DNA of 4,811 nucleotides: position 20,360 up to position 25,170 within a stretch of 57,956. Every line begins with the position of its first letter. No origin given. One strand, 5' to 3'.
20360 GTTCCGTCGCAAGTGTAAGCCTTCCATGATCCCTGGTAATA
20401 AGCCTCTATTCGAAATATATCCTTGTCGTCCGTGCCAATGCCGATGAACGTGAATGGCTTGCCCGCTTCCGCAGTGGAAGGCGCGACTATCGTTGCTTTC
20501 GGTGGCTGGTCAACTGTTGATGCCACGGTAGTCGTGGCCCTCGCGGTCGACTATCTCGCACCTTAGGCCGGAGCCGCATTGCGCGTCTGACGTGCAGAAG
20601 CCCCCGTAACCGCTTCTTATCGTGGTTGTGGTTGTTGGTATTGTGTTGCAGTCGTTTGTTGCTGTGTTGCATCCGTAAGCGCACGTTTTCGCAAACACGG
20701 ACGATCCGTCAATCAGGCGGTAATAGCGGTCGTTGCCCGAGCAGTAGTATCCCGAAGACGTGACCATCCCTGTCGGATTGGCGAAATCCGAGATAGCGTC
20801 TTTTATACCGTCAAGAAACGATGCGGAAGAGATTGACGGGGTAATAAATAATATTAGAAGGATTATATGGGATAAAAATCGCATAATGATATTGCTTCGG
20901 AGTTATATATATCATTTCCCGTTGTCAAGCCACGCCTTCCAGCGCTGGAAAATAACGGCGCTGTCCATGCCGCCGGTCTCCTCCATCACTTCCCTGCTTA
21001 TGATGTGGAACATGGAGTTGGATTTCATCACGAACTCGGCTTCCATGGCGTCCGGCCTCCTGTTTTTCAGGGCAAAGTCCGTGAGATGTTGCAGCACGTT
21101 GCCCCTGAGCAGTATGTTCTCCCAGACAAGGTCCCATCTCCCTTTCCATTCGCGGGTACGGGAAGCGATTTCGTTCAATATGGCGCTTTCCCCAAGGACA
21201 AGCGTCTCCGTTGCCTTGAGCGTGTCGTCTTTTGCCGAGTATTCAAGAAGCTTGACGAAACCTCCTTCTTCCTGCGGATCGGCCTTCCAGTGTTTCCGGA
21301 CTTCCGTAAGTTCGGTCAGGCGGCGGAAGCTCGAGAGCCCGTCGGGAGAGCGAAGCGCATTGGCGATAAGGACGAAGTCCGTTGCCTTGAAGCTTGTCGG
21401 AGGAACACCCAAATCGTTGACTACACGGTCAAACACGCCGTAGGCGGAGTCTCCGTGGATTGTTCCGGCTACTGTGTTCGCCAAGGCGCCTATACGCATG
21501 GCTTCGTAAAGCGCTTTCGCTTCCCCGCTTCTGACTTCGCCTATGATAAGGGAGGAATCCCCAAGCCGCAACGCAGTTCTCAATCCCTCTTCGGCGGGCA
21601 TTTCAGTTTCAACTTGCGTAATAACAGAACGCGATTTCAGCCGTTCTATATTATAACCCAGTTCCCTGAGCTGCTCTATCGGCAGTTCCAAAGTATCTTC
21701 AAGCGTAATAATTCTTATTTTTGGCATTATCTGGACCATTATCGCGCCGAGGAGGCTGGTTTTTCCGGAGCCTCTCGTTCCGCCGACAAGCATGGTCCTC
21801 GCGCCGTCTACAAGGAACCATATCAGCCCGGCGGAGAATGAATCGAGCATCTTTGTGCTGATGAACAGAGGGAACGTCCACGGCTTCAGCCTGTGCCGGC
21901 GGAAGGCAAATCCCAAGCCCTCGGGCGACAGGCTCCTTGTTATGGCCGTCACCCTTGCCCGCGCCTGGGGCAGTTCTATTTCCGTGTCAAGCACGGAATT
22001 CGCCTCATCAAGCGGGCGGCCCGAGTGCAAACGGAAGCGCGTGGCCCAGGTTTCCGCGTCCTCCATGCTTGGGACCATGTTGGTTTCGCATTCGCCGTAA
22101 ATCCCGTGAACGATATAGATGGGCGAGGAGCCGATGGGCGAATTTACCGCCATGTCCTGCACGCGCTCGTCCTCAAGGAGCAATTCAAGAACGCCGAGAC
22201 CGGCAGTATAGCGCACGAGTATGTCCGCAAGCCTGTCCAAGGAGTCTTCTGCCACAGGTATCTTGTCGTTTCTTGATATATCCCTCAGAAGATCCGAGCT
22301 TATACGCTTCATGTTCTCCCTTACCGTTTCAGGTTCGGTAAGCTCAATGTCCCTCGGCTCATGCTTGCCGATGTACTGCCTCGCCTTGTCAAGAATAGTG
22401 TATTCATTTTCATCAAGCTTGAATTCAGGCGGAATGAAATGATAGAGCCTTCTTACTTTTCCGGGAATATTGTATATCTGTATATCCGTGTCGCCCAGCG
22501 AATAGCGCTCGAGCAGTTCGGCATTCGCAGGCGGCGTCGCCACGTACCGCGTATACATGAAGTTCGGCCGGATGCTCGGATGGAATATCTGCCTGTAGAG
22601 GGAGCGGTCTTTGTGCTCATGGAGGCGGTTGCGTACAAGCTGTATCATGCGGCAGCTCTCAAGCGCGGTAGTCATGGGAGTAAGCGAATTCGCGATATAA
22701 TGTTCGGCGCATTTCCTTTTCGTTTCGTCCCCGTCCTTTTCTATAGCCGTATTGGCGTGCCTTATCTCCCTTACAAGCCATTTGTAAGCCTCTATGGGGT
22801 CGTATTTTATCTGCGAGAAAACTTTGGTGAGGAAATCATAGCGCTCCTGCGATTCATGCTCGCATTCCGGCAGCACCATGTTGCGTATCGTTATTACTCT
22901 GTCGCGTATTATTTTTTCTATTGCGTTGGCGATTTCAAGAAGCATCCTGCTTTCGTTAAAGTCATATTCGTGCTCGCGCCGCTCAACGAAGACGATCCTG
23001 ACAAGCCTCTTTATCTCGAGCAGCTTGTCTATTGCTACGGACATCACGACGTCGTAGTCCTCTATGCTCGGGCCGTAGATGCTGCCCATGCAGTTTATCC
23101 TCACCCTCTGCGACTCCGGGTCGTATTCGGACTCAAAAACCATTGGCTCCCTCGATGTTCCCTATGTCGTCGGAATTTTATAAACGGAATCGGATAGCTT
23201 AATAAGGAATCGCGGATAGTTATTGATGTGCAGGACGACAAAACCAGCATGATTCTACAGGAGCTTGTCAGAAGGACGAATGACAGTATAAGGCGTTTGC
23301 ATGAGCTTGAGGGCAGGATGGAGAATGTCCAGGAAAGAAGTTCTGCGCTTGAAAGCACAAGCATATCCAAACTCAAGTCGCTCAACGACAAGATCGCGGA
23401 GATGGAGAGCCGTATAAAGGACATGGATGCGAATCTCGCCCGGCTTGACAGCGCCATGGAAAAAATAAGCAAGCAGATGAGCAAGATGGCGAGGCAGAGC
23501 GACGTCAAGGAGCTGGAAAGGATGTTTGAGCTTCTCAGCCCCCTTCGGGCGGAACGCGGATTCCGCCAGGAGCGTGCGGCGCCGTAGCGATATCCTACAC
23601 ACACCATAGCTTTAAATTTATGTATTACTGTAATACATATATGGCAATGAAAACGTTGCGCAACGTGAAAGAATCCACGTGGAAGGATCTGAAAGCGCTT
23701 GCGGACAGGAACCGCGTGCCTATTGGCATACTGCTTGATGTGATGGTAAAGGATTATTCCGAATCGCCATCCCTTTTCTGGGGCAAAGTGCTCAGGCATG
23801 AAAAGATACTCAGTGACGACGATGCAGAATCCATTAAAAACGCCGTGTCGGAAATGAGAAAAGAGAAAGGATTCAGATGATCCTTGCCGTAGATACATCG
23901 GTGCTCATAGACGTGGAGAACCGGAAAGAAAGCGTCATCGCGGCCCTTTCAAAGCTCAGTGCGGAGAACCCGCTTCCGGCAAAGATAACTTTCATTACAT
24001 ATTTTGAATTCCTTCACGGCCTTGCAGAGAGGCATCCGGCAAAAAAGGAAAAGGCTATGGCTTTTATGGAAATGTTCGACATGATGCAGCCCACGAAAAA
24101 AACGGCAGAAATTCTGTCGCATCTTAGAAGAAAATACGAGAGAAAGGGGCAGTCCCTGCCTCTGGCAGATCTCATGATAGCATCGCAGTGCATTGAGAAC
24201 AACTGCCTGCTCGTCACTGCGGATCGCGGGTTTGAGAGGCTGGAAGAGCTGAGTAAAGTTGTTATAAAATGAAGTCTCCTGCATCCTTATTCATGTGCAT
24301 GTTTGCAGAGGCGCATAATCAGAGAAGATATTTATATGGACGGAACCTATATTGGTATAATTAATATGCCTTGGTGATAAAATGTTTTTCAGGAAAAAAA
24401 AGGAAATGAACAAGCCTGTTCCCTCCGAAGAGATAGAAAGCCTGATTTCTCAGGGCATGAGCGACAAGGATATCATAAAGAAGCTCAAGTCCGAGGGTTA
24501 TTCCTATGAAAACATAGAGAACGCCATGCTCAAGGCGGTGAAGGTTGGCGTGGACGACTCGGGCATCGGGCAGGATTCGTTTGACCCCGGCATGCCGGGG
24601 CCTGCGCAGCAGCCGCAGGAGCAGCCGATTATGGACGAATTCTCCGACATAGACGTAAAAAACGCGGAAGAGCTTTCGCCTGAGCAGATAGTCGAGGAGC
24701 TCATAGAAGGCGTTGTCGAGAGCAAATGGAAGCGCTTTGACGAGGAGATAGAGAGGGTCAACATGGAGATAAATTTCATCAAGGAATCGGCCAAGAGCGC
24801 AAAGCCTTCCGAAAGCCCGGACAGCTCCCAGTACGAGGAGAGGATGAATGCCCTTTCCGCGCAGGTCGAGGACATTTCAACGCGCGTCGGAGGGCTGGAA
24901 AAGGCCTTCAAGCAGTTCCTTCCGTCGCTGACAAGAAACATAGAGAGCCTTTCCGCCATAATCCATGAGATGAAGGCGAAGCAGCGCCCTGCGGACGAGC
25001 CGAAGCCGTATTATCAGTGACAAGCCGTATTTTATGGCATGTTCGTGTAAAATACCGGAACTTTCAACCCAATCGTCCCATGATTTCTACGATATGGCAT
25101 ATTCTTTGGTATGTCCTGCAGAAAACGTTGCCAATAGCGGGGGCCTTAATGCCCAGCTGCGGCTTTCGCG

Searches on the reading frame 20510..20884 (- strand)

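Call 8: search_protein_families(library=pfam, max_evalue=0.001, proteins=[window:20510-20884:-])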
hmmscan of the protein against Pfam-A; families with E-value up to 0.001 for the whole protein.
window:20510-20884:- (124 aa): 0 families

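Call 49: search_protein_families(library=ncbifam, max_evalue=0.01, proteins=[window:20510-20884:-])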
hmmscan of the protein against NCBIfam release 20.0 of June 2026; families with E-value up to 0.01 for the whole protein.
window:20510-20884:- (124 aa): 1 family
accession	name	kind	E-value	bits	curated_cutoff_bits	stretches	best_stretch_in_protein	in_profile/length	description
TIGR04201.1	Myxo_Cys_RPT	repeat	0.006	16.7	25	1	97-110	5-18/22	Cys-rich repeat-containing protein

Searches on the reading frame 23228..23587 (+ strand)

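Call 21: search_protein_families(library=pfam, max_evalue=0.001, proteins=[window:23228-23587:+])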
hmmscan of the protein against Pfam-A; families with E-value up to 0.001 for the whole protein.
window:23228-23587:+ (119 aa): 3 families
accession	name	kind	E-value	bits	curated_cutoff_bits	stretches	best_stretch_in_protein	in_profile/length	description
PF23991.1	DUF7310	-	5.3e-05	24.1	40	0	43-86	19-62/83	Coiled-coil region of unknown function (DUF7310)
PF24615.2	Spectrin_Anc-1_2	-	0.00059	20.5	28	0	2-68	31-95/105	Nuclear anchorage protein 1, spectrin repeat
PF16326.10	ABC_tran_CTD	-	0.00074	20.1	32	0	48-94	9-60/69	ABC transporter C-terminal domain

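Call 49: search_protein_families(library=ncbifam, max_evalue=0.01, proteins=[window:23228-23587:+])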
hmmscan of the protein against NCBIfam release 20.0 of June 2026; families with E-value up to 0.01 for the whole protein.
window:23228-23587:+ (119 aa): 16 families
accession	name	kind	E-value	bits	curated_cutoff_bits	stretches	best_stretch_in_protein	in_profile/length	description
NF047515.1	SpiroCoCo_C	equivalog_domain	7.3e-06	25.3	125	1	6-91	150-236/313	SpiroCoCo family coiled-coil protein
NF045487.1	ASRP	equivalog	0.00037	19.2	300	1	11-96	320-410/593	archaea-specific SMC-related protein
NF038218.1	IcmG_DotF_IVB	equivalog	0.00065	19.4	200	1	32-96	120-194/266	type IVB secretion system protein IcmG/DotF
NF049873.2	cytotoxin_MakE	exception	0.00068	18.7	360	1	26-90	88-153/352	alpha-pore-forming cytotoxin subunit MakE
NF002244.0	PRK01156.1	equivalog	0.00099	17.3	847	1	11-93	625-706/895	DNA double-strand break repair ATPase Rad50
TIGR02473.1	flagell_FliJ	equivalog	0.0016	18.8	50.45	1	10-99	22-111/141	flagellar export protein FliJ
TIGR03545.1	TIGR03545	subfamily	0.0016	17.1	173.35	1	16-97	179-257/556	TIGR03545 family protein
NF003034.1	PRK03918.1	equivalog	0.0024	15.9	700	1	12-98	204-290/878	DNA double-strand break repair ATPase Rad50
TIGR02168.1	SMC_prok_B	equivalog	0.004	14.9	567.35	1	17-91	255-332/1181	chromosome segregation protein SMC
NF041034.1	Rad50_Sulf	equivalog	0.0041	15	1000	1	15-94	628-704/872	DNA double-strand break repair ATPase Rad50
TIGR00443.1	hisZ_biosyn_reg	equivalog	0.0045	16.1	271.65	1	26-109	161-247/314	ATP phosphoribosyltransferase regulatory subunit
TIGR02169.1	SMC_prok_A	equivalog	0.0047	14.7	729.4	1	11-104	706-802/1165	chromosome segregation protein SMC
TIGR00293.1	TIGR00293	equivalog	0.005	16.9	53.9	1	49-88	88-127/129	prefoldin subunit alpha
TIGR04211.1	SH3_and_anchor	equivalog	0.008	15.8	65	0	6-92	64-149/198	TIGR04211 family SH3 domain-containing protein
NF008302.0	PRK11091.1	equivalog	0.0081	14.4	838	1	9-93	72-156/779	aerobic respiration two-component sensor histidine kinase ArcB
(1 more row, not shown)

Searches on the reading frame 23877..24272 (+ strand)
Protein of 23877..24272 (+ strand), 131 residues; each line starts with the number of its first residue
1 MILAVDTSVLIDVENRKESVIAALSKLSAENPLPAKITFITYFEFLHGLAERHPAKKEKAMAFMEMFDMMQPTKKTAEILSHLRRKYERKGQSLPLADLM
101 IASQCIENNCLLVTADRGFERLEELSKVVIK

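Call 87: search_protein_families(library=pfam, max_evalue=0.01, proteins=[window:23877-24272:+])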
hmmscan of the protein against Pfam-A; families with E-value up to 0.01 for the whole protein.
window:23877-24272:+ (131 aa): 1 family
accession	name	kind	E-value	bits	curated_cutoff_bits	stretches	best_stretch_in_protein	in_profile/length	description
PF01850.27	PIN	-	6.3e-15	56.3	23.6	1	5-124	3-119/120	PIN domain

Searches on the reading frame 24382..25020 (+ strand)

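Call 21: search_protein_families(library=pfam, max_evalue=0.001, proteins=[window:24382-25020:+])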
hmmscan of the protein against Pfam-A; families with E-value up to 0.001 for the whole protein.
window:24382-25020:+ (212 aa): 0 families

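Call 49: search_protein_families(library=ncbifam, max_evalue=0.01, proteins=[window:24382-25020:+])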
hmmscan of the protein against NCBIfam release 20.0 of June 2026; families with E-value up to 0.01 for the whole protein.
window:24382-25020:+ (212 aa): 2 families
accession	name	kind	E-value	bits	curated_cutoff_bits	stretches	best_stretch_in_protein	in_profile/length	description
NF047362.1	CT392_fam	equivalog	0.00087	18.3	160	1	75-184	79-187/383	CT392 family protein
NF052504.1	sll1863_fam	domain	0.00094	19.3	35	0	117-178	7-65/93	sll1863 family stress response protein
